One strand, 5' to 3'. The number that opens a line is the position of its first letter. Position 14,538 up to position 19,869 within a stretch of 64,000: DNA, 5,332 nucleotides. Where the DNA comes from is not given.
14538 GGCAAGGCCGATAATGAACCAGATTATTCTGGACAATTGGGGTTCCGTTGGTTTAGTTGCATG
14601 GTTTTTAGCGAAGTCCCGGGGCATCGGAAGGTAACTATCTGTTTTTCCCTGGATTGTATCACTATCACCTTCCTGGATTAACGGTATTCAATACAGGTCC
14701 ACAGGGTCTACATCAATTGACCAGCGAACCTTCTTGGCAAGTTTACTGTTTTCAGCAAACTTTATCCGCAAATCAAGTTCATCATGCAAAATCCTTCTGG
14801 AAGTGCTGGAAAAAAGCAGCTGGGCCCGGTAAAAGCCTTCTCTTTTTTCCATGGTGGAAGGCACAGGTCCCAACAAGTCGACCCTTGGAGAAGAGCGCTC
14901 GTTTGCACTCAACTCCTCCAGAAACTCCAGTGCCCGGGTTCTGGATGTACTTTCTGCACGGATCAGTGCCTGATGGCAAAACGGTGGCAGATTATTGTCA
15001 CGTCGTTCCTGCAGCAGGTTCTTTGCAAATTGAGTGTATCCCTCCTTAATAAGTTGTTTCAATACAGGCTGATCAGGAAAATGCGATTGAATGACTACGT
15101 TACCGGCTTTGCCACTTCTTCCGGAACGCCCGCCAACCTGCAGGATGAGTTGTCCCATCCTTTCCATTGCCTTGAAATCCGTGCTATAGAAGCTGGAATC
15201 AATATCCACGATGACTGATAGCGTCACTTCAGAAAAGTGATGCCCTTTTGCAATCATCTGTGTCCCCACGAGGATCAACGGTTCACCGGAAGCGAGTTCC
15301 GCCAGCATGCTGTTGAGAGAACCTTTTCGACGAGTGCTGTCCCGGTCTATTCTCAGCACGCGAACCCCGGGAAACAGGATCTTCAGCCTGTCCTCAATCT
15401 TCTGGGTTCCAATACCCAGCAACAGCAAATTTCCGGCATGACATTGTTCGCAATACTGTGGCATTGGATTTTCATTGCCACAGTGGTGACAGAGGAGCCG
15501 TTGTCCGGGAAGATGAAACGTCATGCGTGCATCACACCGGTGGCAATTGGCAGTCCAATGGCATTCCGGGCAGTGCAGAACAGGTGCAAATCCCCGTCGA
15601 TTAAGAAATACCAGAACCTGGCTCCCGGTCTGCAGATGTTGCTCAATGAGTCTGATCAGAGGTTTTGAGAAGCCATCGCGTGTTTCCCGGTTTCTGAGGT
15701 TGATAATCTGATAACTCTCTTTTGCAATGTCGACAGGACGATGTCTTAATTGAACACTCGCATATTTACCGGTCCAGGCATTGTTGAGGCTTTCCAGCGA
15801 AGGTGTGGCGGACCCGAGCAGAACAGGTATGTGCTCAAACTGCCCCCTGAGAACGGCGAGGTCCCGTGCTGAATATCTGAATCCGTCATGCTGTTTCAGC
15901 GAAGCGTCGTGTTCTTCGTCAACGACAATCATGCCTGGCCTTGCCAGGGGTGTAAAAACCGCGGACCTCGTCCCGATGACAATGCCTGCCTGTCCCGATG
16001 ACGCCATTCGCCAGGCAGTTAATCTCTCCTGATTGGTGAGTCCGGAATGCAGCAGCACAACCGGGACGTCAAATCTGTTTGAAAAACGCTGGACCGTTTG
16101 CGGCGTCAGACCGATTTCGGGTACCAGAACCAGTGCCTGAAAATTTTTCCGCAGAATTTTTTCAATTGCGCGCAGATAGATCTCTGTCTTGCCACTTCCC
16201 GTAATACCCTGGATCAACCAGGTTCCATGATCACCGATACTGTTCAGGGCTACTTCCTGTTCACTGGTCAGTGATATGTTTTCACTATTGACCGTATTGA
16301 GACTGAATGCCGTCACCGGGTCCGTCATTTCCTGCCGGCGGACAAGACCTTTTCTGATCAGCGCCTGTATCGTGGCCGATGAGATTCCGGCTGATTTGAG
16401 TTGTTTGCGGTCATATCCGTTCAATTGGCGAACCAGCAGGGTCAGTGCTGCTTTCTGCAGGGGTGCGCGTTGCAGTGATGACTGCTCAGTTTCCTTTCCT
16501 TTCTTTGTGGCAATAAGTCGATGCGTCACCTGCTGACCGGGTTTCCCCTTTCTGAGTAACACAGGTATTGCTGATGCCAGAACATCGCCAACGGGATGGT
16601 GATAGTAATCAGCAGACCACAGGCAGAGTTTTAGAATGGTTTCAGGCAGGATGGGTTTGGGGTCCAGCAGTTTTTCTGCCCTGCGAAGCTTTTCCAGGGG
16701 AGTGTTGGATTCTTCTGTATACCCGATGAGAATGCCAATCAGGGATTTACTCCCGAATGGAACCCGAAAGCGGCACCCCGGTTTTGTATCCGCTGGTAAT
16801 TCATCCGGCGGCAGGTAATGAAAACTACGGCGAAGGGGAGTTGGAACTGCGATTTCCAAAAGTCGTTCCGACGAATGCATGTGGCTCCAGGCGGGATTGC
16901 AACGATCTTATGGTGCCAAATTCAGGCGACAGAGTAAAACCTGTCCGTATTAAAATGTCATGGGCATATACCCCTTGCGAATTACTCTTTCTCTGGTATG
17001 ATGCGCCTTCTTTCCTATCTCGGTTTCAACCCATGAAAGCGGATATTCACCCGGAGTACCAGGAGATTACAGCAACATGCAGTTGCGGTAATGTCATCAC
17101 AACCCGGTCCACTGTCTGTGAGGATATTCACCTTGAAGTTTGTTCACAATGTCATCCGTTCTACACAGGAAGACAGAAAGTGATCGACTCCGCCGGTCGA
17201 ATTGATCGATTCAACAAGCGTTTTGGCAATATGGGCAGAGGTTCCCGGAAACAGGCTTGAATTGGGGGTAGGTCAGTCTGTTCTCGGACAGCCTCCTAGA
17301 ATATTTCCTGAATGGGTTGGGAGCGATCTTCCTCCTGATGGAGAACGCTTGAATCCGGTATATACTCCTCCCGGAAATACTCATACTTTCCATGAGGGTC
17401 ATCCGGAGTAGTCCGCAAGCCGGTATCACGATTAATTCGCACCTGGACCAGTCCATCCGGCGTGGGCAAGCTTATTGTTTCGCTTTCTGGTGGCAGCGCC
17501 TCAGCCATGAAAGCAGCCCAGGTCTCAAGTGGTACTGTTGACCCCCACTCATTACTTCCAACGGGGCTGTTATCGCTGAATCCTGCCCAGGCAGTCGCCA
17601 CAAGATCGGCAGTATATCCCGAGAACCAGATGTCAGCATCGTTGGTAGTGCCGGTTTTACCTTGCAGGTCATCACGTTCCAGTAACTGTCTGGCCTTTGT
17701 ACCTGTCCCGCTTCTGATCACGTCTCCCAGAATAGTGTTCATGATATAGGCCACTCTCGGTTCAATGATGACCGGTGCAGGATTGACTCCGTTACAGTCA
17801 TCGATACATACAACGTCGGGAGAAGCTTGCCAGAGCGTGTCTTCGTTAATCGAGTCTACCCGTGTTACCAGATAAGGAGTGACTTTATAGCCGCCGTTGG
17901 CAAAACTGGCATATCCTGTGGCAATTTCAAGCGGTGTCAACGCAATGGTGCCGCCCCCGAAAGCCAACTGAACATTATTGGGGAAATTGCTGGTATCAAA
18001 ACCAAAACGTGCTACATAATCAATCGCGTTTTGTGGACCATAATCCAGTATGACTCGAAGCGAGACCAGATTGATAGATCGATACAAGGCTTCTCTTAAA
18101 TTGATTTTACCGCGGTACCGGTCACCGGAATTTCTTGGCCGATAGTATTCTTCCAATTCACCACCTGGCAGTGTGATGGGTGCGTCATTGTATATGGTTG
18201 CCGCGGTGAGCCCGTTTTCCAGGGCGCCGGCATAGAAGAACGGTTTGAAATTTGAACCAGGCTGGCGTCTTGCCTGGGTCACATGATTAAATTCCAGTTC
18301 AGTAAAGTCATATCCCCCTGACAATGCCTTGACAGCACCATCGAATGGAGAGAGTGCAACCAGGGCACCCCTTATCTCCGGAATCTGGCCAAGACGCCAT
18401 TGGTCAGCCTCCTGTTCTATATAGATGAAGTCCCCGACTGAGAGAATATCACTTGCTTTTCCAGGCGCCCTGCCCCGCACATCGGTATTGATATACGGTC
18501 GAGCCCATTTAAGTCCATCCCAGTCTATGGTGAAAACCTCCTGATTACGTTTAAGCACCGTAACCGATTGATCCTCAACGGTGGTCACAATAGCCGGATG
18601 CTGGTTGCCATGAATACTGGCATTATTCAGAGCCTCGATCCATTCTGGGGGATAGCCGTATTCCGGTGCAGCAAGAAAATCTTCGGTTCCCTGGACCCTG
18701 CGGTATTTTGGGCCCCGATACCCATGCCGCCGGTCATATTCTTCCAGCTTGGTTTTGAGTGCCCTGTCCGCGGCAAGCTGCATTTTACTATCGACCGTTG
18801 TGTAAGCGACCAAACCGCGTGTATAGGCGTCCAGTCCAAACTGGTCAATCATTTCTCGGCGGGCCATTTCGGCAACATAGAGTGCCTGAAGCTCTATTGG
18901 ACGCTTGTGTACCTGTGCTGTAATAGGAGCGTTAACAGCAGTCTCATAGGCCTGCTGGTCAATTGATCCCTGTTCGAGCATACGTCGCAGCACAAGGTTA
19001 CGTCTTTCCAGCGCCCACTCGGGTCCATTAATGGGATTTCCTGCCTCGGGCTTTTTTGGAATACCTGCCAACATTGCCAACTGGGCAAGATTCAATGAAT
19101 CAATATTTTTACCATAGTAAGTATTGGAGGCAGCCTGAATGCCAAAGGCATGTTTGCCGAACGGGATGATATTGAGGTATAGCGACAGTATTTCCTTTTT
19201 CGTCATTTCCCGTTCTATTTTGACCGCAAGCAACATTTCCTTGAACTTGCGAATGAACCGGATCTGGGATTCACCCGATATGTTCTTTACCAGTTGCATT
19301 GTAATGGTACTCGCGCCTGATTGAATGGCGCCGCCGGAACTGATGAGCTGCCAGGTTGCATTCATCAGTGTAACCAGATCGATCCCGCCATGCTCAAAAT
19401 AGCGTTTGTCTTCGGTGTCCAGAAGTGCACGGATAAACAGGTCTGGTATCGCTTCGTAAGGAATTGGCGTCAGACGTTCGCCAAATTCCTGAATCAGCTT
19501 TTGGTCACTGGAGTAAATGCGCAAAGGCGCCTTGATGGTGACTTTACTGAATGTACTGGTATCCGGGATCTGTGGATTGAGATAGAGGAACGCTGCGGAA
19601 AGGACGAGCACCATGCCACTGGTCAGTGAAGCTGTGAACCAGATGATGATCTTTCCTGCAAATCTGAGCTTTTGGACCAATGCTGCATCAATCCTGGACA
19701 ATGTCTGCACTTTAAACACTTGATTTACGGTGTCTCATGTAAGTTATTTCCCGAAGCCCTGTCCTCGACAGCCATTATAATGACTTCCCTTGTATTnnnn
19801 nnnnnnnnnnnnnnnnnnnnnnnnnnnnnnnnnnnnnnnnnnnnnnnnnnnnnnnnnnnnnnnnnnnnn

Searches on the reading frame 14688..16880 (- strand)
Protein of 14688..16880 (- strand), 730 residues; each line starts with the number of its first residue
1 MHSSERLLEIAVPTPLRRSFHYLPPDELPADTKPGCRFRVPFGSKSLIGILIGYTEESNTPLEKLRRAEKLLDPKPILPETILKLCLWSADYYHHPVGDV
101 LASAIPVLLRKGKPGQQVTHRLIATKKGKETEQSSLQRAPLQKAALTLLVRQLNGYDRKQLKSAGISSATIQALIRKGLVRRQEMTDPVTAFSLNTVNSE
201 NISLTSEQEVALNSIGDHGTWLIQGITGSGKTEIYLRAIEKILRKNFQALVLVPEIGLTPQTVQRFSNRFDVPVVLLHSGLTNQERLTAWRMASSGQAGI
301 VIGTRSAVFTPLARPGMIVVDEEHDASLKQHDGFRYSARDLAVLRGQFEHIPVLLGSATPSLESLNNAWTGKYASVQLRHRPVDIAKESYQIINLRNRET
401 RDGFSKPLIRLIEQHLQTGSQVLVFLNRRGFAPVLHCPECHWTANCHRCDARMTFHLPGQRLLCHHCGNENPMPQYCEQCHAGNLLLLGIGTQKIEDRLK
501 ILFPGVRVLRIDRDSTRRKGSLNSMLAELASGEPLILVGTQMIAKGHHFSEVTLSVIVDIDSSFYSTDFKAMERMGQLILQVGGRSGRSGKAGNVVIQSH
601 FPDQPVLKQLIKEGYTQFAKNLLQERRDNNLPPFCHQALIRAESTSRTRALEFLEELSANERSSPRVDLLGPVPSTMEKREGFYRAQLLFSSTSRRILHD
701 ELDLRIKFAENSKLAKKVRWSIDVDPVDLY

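Call 20: search_protein_families(library=pfam, proteins=[window:14688-16880:-], max_evalue=0.001)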
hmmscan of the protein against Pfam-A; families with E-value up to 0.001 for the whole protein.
window:14688-16880:- (730 aa): 7 families
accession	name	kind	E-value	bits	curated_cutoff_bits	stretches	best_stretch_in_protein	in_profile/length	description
PF17764.6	PriA_3primeBD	-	5e-26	90.8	22.7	1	9-106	1-96/96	3'DNA-binding domain (3'BD)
PF18074.6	PriA_C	-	1.3e-20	74.5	26.9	1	633-726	1-95/95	Primosomal protein N C-terminal domain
PF00270.35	DEAD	-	3.4e-19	69.6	26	1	206-366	2-165/167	DEAD/DEAH box helicase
PF04851.21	ResIII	-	1.8e-13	51.2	22.5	1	202-360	2-162/164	Type III restriction enzyme, res subunit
PF18319.7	Zn_ribbon_PriA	-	1.3e-09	38.3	26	1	446-472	1-27/27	PriA DNA helicase Cys-rich region (CRR) domain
PF00271.37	Helicase_C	-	6.7e-08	33.2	23.5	0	500-590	32-110/110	Helicase conserved C-terminal domain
PF21213.3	PriA-like_WH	-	2.4e-06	27.9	27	1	124-180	7-61/63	Primosomal protein N'-like, winged helix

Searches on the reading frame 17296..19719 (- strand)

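Call 20: search_protein_families(library=pfam, proteins=[window:17296-19719:-], max_evalue=0.001)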
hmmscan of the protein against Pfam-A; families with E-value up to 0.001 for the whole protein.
window:17296-19719:- (807 aa): 3 families
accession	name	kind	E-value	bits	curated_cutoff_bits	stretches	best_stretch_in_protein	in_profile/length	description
PF00912.28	Transgly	-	1.5e-54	184.6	27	1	74-247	3-177/178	Transglycosylase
PF00905.27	Transpeptidase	-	7.7e-26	91.4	22.1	1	451-703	1-265/299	Penicillin binding protein transpeptidase domain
PF17092.11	PCB_OB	-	7.5e-24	85.1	27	1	344-449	3-111/111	Penicillin-binding protein OB-like domain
